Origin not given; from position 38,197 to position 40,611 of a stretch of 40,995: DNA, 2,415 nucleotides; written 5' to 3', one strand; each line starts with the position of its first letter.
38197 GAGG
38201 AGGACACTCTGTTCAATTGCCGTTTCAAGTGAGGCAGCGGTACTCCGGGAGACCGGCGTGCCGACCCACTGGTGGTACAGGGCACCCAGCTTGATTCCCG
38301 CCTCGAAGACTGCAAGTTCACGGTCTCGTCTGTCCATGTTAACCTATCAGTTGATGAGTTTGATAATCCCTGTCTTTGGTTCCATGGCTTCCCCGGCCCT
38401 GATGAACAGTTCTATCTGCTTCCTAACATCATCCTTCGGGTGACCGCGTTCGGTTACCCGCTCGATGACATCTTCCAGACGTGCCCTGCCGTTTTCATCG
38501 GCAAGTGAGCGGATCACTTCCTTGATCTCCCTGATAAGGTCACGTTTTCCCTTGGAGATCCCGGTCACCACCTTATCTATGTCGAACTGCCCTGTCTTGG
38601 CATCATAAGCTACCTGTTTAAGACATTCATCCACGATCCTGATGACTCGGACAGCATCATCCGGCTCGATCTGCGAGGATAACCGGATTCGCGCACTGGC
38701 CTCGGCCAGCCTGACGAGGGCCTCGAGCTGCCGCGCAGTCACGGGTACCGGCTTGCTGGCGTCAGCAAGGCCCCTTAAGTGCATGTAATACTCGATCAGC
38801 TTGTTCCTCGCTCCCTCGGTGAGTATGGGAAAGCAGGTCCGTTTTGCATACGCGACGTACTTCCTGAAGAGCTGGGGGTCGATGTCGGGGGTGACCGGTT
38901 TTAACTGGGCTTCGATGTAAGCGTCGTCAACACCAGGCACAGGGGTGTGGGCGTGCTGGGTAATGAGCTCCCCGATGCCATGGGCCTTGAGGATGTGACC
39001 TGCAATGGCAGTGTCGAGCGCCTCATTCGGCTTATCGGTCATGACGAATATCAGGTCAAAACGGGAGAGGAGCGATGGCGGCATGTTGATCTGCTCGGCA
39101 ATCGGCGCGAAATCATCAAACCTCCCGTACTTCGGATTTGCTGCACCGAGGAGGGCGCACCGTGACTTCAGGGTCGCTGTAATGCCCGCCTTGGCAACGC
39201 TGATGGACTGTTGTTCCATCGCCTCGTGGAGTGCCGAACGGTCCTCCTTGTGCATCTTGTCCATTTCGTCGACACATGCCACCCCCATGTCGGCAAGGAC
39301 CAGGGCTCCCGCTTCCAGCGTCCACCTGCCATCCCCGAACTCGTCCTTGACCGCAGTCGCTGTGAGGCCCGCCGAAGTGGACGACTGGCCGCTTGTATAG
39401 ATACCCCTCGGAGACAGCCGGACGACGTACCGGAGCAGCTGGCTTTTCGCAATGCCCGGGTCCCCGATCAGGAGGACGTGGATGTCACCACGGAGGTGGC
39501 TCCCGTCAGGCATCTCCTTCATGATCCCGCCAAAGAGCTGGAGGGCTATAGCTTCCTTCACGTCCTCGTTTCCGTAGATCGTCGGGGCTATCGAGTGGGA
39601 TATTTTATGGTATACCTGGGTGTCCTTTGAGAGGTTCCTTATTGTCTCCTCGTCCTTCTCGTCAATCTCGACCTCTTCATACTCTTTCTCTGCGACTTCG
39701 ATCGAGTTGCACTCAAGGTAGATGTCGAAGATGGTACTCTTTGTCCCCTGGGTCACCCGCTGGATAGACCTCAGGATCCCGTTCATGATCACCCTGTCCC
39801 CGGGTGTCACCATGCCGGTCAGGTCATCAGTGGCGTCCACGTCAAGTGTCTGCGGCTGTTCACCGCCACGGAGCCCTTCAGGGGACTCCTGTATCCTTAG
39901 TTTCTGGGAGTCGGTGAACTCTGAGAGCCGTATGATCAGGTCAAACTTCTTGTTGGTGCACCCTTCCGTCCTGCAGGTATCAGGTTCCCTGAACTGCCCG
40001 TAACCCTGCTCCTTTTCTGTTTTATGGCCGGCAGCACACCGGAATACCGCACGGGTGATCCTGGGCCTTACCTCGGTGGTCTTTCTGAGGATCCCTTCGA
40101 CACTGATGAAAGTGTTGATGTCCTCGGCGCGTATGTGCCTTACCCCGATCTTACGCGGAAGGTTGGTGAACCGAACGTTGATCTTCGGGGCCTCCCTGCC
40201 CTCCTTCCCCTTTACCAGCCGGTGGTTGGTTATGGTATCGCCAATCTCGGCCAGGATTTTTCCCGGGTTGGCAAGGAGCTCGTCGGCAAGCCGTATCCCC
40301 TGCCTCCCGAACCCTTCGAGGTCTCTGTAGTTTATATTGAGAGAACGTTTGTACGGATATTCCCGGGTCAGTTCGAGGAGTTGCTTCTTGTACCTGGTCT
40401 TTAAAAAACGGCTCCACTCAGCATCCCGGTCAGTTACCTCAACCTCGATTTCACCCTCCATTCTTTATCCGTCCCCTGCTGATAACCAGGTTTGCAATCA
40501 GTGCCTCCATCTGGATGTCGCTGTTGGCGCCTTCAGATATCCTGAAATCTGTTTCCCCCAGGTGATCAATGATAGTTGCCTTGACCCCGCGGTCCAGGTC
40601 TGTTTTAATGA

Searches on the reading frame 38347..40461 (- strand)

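Call 11: search_protein_families(library=pfam, proteins=[window:38347-40461:-], max_evalue=0.001)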
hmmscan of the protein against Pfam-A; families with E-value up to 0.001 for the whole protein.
window:38347-40461:- (704 aa): 7 families
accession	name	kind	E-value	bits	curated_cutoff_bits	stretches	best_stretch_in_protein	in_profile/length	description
PF00493.29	MCM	-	1.9e-97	325.2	23.3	1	270-494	1-224/224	MCM P-loop domain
PF17207.9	MCM_OB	-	3.6e-31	108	24.8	1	107-233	2-125/126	MCM OB domain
PF17855.7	MCM_lid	-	8.4e-26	90.7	27.4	1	531-614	2-87/87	MCM AAA-lid domain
PF01078.27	Mg_chelatase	-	1.6e-07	31.4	20.3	1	378-443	94-158/207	Magnesium chelatase, subunit ChlI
PF07728.20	AAA_5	-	4.8e-06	27.1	22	1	328-445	1-125/139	AAA domain (dynein-related subfamily)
PF14551.11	MCM_N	-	0.00027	21.7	24.9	0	22-100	19-95/95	MCM N-terminal domain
PF07726.17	AAA_3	-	0.00041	20.7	27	0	328-443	1-112/131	ATPase family associated with various cellular activities (AAA)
